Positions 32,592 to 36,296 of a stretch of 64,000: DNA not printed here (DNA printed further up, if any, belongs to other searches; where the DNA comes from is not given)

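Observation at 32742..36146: An ~18-blade Cys-stapled propeller lipoprotein occupies the slot between tsf and bamA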

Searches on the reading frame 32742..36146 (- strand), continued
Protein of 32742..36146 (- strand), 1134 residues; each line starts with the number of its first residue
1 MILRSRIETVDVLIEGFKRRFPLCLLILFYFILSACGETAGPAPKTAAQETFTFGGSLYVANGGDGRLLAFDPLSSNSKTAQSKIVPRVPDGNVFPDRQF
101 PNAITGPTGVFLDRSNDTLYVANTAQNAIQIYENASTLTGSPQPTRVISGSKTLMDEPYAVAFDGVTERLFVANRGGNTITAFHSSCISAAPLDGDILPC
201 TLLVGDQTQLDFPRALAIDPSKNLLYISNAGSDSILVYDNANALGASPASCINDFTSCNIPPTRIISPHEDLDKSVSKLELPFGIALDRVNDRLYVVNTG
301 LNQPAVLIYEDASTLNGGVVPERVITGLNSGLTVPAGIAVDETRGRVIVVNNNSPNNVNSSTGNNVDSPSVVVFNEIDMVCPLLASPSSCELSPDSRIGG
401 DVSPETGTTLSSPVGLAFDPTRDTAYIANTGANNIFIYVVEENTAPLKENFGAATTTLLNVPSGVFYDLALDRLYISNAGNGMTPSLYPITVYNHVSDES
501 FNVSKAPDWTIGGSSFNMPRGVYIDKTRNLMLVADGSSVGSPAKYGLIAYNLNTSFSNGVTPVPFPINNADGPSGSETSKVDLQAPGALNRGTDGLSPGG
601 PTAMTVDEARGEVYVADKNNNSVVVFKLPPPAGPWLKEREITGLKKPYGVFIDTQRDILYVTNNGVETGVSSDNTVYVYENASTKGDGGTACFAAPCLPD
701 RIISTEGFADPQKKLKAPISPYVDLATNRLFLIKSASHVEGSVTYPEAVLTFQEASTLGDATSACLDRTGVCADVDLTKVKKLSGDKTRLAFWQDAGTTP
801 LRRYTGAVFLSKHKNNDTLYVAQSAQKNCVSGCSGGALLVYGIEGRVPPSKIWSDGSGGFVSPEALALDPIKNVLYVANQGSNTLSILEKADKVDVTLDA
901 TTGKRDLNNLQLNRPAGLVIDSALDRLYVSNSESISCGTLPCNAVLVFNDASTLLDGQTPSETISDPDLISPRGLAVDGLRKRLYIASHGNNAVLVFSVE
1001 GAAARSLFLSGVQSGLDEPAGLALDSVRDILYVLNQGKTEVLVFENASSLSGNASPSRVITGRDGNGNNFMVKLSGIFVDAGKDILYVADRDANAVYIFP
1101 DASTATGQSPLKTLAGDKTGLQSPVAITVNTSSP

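Call 51: list_cluster_members(proteins=[P0001, P0002, P0005, P0008, P0011, P0013, P0039, P0041, P0049, P0010])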
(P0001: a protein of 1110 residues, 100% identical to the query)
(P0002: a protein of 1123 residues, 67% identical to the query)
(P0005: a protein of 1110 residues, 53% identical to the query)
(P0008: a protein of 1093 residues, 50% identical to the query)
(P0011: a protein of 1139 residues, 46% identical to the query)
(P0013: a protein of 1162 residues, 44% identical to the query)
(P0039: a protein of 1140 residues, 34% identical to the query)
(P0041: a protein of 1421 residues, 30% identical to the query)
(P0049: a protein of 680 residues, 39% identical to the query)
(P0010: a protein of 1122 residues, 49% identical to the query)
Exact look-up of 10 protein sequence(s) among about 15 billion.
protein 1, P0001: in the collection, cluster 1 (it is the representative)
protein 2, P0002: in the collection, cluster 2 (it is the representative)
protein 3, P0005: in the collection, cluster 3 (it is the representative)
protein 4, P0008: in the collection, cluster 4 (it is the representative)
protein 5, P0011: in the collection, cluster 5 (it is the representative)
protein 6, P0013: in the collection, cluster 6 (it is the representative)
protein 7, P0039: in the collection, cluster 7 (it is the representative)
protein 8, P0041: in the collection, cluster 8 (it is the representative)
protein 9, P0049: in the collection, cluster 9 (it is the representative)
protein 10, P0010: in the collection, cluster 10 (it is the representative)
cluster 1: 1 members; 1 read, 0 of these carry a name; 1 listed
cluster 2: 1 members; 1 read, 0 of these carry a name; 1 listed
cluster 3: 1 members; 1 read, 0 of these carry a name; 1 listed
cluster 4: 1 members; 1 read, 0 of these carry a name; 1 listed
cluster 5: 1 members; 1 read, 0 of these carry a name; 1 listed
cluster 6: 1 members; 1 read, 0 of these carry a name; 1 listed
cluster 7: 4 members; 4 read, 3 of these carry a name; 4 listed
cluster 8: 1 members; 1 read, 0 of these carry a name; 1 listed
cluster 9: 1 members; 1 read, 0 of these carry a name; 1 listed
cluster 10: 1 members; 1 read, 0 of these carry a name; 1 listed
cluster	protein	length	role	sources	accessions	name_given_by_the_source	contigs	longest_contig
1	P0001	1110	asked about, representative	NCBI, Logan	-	-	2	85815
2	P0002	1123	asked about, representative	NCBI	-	-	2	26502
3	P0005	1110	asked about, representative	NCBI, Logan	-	-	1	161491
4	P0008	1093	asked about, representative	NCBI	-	-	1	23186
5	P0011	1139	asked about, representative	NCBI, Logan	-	-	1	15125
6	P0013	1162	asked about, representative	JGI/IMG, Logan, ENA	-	-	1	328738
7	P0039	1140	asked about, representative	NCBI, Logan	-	-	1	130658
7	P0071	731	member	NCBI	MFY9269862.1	MAG: hypothetical protein WAO55_08975, partial [Candidatus Manganitrophaceae bacterium]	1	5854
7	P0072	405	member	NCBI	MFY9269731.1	MAG: hypothetical protein WAO55_08305, partial [Candidatus Manganitrophaceae bacterium]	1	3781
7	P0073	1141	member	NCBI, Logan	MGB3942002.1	MAG: hypothetical protein WBK96_10975 [Candidatus Manganitrophaceae bacterium]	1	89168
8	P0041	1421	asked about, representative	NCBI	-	-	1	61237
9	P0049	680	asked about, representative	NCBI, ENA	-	-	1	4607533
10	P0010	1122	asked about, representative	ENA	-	-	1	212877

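Call 58: search_protein_representatives(alignment_id=A1)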
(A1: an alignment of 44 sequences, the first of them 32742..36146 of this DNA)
Query: 44 sequences, 1068 profile positions. Proteins with E-value up to 0.001 (for the whole library): 43635; up to 1e-10: 12496; up to 1e-30: 1556. The best 150 are listed.
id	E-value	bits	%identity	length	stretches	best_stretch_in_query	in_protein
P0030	0.0e+00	1498.4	-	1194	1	6-1068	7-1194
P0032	0.0e+00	1463.2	-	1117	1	3-1065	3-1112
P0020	0.0e+00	1432.6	-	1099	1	5-1068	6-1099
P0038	0.0e+00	1427.0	-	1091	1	11-1068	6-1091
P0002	0.0e+00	1353.5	-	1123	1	13-1067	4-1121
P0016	0.0e+00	1334.6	-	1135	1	1-1067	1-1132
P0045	0.0e+00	1279.9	-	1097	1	13-1068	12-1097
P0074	0.0e+00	1262.5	-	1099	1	18-1068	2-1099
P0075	0.0e+00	1252.7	-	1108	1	14-1068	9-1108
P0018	0.0e+00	1231.8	-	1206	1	47-1067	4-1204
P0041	0.0e+00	1077.9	-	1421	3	12-468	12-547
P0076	0.0e+00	1065.0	-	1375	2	16-1004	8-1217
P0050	0.0e+00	1040.9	-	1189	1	1-1067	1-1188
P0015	4.1e-272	921.8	-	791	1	296-1067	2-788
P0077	1.6e-240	817.2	-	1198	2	347-1067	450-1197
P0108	1.3e-85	304.3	-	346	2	19-295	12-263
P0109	1.4e-85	304.3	-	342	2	92-308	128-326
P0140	2.7e-74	266.8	-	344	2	21-307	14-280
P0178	5.6e-66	239.3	-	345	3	903-1064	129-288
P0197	2.1e-63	230.8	-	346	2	20-247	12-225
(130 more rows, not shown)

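Call 60: search_protein_families(library=pfam, proteins=[P0108, P0140, P0197, P0178, P0109], max_evalue=0.01)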
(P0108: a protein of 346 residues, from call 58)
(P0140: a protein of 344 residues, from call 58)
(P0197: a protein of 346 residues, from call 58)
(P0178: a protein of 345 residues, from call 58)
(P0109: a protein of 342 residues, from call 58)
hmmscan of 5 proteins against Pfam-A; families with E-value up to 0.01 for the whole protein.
P0108 (346 aa): 3 families
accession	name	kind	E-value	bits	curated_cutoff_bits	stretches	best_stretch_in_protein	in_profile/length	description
PF10282.15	Lactonase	-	1.1e-14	54.8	21.7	2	75-209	186-321/344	Lactonase, 7-bladed beta-propeller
PF01436.27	NHL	-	4.5e-08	33.2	20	0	130-158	1-28/28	NHL repeat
PF01731.26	Arylesterase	-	1.2e-07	32.2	21.3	0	127-160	50-83/86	Arylesterase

P0140 (344 aa): 5 families
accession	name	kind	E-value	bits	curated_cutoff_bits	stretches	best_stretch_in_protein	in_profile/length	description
PF01436.27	NHL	-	1e-10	41.5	20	0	234-254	1-20/28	NHL repeat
PF01731.26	Arylesterase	-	2.1e-09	37.9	21.3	0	177-213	46-82/86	Arylesterase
PF10282.15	Lactonase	-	1.7e-07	31.3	21.7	0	93-161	201-271/344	Lactonase, 7-bladed beta-propeller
PF11378.13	DUF3181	-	0.0007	20.3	23.2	0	87-108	11-32/90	Protein of unknown function (DUF3181)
PF18432.7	ECD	-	0.0043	17.2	25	0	99-151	16-67/110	Extracellular Cadherin domain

P0197 (346 aa): 3 families
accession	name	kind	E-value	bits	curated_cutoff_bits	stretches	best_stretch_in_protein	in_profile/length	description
PF01436.27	NHL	-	7.2e-09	35.7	20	0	130-158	1-28/28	NHL repeat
PF10282.15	Lactonase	-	0.0002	21.1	21.7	0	90-158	201-271/344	Lactonase, 7-bladed beta-propeller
PF01731.26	Arylesterase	-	0.0054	17.3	21.3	0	248-310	19-80/86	Arylesterase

P0178 (345 aa): 5 families
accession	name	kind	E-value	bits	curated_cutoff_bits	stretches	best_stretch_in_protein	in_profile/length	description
PF10282.15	Lactonase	-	5.5e-18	65.7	21.7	2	41-258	48-272/344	Lactonase, 7-bladed beta-propeller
PF08450.18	SGL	-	4.2e-07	30.3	26.3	1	117-213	119-216/246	SMP-30/Gluconolactonase/LRE-like region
PF01731.26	Arylesterase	-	4.8e-07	30.3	21.3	0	129-160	51-82/86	Arylesterase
PF01436.27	NHL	-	0.00044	20.6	20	0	131-158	1-27/28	NHL repeat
PF21783.3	YNCE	-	0.0069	16.2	27.1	0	132-210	156-228/339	YNCE-like beta-propeller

P0109 (342 aa): 4 families
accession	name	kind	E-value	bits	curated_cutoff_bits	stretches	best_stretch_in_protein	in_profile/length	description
PF01436.27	NHL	-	9.7e-16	57.4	20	1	128-156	1-28/28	NHL repeat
PF01731.26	Arylesterase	-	2.5e-11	44.1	21.3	0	22-57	49-84/86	Arylesterase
PF08450.18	SGL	-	2.3e-09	37.7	26.3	0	23-111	130-216/246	SMP-30/Gluconolactonase/LRE-like region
PF10282.15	Lactonase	-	0.00043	20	21.7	0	36-157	200-319/344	Lactonase, 7-bladed beta-propeller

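Call 61: search_protein_families(library=ncbifam, proteins=[P0108, P0140, P0197, P0178, P0109], max_evalue=0.01)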
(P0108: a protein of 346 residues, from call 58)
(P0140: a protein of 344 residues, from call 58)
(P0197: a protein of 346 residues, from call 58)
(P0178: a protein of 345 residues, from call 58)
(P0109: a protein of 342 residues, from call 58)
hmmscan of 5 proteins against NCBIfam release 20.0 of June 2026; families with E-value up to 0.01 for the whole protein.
P0108 (346 aa): 5 families
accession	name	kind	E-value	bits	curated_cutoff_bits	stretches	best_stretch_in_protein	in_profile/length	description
NF052280.1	7_blade_YncE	equivalog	2.4e-08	33.2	400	2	135-257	79-198/338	7-bladed beta-propeller protein YncE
NF008258.1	PRK11028.1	equivalog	5.4e-08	32.3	370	1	42-313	49-307/330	6-phosphogluconolactonase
NF050136.1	PGL_lacton_Staph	exception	8.6e-08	31.5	500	1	78-162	187-271/341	6-phosphogluconolactonase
TIGR03866.1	PQQ_ABC_repeats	subfamily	0.00035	19.7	287.3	0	142-261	10-114/310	PQQ-dependent catabolism-associated beta-propeller protein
TIGR02276.1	beta_rpt_yvtn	repeat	0.0047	16.9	27.85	0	142-158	3-19/42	beta-propeller repeat protein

P0140 (344 aa): 5 families
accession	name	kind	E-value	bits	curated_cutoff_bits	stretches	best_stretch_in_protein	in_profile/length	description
NF052280.1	7_blade_YncE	equivalog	1.3e-07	30.7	400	1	43-164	138-246/338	7-bladed beta-propeller protein YncE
NF008258.1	PRK11028.1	equivalog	4.5e-07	29.3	370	1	46-213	50-204/330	6-phosphogluconolactonase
TIGR03866.1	PQQ_ABC_repeats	subfamily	6.2e-05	22.2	287.3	0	230-312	36-111/310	PQQ-dependent catabolism-associated beta-propeller protein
TIGR02276.1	beta_rpt_yvtn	repeat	0.00027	20.9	27.85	0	94-113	3-22/42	beta-propeller repeat protein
NF007563.0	PRK10190.1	equivalog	0.00027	20.2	517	0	84-137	94-147/310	L,D-transpeptidase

P0197 (346 aa): 1 family
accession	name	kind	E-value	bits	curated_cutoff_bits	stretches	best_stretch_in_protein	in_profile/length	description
NF052280.1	7_blade_YncE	equivalog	2.9e-05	23.1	400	1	135-312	79-244/338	7-bladed beta-propeller protein YncE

P0178 (345 aa): 6 families
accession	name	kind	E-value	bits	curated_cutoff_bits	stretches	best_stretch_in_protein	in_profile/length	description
NF008258.1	PRK11028.1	equivalog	2.6e-11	43.2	370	1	43-211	49-207/330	6-phosphogluconolactonase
TIGR03866.1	PQQ_ABC_repeats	subfamily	2.9e-07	29.9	287.3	2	144-251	11-103/310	PQQ-dependent catabolism-associated beta-propeller protein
NF052280.1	7_blade_YncE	equivalog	3.2e-06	26.2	400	1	131-256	74-196/338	7-bladed beta-propeller protein YncE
NF052340.1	hydrazine_beta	equivalog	7.3e-05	22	560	0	116-210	15-105/372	hydrazine synthase subunit beta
NF050136.1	PGL_lacton_Staph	exception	8e-05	21.8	500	0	80-197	188-304/341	6-phosphogluconolactonase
TIGR02276.1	beta_rpt_yvtn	repeat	0.00049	20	27.85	1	141-162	1-22/42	beta-propeller repeat protein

P0109 (342 aa): 3 families
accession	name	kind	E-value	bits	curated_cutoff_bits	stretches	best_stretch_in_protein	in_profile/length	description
NF035926.1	scyF_NHL_VPEP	equivalog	1.9e-06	27.3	350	1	25-158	100-228/376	scytonemin biosynthesis PEP-CTERM protein ScyF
NF052280.1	7_blade_YncE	equivalog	1.9e-06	26.9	400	0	78-158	171-245/338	7-bladed beta-propeller protein YncE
NF033206.1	ScyE_fam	subfamily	0.00046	19.8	80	0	66-149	241-321/333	ScyD/ScyE family protein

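Call 68: find_encoding_contigs(protein=P0031, flank=10000, max_places=1)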
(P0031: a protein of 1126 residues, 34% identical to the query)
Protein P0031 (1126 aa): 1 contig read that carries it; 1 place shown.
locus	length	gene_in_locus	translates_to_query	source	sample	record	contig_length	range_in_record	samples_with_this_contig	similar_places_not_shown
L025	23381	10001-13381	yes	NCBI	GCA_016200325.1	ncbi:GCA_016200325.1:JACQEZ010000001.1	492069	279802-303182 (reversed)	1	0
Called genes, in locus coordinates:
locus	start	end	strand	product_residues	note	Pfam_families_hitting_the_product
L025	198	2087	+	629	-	PF02310:B12-binding, PF04055:Radical_SAM (faint)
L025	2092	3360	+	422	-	PF00278:Orn_DAP_Arg_deC, PF02784:Orn_Arg_deC_N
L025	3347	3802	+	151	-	-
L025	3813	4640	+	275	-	PF01678:DAP_epimerase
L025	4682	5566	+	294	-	PF00701:DHDPS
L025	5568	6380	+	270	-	PF01113:DapB_N, PF05173:DapB_C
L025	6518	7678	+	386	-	PF00155:Aminotran_1_2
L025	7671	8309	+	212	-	PF01288:HPPK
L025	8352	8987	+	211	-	PF01712:dNK, PF13238:AAA_18, PF02223:Thymidylate_kin (weak)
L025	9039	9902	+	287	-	PF02569:Pantoate_ligase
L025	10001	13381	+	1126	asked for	PF01436:NHL (faint), PF08450:SGL (faint), PF10282:Lactonase (faint), PF01731:Arylesterase (faint)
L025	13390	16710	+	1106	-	PF01436:NHL (faint), PF08450:SGL (faint), PF01731:Arylesterase (faint), PF10282:Lactonase (weak)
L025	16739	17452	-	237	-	PF03781:FGE-sulfatase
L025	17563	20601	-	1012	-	PF09699:Paired_CXXCH_1 (faint), PF14522:Cytochrome_C7 (faint), PF14537:Cytochrom_c3_2 (faint)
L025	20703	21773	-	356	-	PF06739:SBBP (faint), PF08450:SGL (faint), PF25021:TEN_NHL (faint), PF01731:Arylesterase (faint), PF17170:DUF5128 (weak), PF01436:NHL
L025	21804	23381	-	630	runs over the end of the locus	-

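Call 69: find_encoding_contigs(protein=P0039, flank=10000, max_places=1)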
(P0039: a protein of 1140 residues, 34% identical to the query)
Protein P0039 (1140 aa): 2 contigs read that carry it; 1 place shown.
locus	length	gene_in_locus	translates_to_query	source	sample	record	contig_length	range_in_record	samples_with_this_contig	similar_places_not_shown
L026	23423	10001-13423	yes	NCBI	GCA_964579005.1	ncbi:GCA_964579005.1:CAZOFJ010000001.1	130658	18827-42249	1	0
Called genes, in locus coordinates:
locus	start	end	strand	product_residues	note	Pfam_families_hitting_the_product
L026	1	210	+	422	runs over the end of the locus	PF00278:Orn_DAP_Arg_deC, PF01168:Ala_racemase_N, PF02784:Orn_Arg_deC_N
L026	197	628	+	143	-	-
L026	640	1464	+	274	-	PF01678:DAP_epimerase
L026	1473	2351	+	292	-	PF00701:DHDPS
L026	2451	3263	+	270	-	PF01113:DapB_N, PF05173:DapB_C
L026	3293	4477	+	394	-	PF00155:Aminotran_1_2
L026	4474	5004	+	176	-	PF01288:HPPK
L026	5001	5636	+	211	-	PF01712:dNK, PF13238:AAA_18, PF13671:AAA_33 (faint), PF02223:Thymidylate_kin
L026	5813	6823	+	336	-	PF01636:APH, PF01633:Choline_kinase (weak)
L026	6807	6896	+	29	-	-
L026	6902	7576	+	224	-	PF01738:DLH, PF00561:Abhydrolase_1 (faint), PF12697:Abhydrolase_6 (weak), PF08840:BAAT_C (faint)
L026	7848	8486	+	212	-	-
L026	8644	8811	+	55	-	-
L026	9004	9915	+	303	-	PF02569:Pantoate_ligase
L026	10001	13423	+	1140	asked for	PF08450:SGL (faint), PF10282:Lactonase (faint), PF01436:NHL (faint), PF01731:Arylesterase (faint), PF17170:DUF5128 (faint), PF06977:SdiA-regulated (faint)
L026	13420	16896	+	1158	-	PF01436:NHL (faint), PF08450:SGL (faint), PF01731:Arylesterase (faint), PF10282:Lactonase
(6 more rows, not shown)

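Call 70: find_encoding_contigs(protein=P0032, flank=10000, max_places=1)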
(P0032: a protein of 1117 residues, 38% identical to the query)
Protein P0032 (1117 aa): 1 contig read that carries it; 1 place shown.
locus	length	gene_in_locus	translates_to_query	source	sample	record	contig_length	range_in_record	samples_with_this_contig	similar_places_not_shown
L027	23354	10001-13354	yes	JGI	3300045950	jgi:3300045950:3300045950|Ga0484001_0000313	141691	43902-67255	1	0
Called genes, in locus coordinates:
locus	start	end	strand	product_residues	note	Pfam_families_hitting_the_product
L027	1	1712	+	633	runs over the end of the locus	PF02310:B12-binding, PF19864:Radical_SAM_N2 (faint), PF04055:Radical_SAM (faint), PF13282:DUF4070 (weak)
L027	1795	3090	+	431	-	PF00278:Orn_DAP_Arg_deC, PF01168:Ala_racemase_N (weak), PF02784:Orn_Arg_deC_N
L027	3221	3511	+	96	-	-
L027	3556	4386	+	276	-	PF01678:DAP_epimerase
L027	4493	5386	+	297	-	PF00701:DHDPS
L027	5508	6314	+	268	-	PF01113:DapB_N, PF03447:NAD_binding_3 (faint), PF05173:DapB_C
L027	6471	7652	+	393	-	PF00155:Aminotran_1_2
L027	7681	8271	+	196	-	PF01288:HPPK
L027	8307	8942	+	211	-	PF01712:dNK, PF13238:AAA_18, PF02223:Thymidylate_kin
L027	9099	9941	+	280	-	PF02569:Pantoate_ligase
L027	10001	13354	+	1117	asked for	PF10282:Lactonase (faint), PF22807:TrAA12 (faint), PF01436:NHL (faint), PF01731:Arylesterase (faint)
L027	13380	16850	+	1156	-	PF08450:SGL (faint), PF01436:NHL (faint), PF01731:Arylesterase (faint), PF08816:Ivy (faint), PF10282:Lactonase (weak)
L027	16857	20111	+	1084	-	PF10282:Lactonase (faint), PF01436:NHL (faint), PF08450:SGL (faint), PF01731:Arylesterase (faint), PF08816:Ivy (faint)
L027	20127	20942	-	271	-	PF03781:FGE-sulfatase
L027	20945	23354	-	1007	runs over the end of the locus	PF14537:Cytochrom_c3_2 (faint), PF09699:Paired_CXXCH_1 (faint), PF14522:Cytochrome_C7 (faint)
